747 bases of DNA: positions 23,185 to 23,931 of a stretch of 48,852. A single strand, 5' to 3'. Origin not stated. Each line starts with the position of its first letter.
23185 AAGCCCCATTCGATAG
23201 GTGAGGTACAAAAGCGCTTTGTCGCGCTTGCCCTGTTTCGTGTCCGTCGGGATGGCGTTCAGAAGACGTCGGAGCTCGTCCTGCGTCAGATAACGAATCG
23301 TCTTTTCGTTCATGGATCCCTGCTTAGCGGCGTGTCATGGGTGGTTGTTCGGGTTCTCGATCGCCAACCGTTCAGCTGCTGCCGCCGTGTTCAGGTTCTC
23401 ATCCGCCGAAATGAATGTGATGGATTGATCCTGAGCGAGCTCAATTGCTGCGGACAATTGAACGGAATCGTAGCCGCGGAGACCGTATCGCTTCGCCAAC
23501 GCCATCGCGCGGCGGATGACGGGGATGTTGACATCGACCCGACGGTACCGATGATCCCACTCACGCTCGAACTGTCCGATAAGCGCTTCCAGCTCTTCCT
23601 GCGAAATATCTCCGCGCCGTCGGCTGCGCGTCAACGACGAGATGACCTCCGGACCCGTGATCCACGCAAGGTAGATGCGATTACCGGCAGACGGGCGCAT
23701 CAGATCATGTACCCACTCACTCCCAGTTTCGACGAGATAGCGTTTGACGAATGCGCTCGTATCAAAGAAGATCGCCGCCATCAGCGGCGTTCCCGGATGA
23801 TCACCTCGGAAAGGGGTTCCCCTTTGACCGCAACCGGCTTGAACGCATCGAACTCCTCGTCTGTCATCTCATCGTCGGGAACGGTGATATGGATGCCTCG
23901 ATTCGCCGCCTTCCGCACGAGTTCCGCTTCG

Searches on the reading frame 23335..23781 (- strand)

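Call 25: search_protein_families(library=pfam, proteins=[window:23335-23781:-], max_evalue=0.001)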
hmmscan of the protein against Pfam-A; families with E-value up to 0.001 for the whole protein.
window:23335-23781:- (148 aa): 1 family
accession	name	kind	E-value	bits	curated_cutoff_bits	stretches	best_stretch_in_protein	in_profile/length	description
PF01850.27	PIN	-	7.4e-06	27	23.6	1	4-133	1-117/120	PIN domain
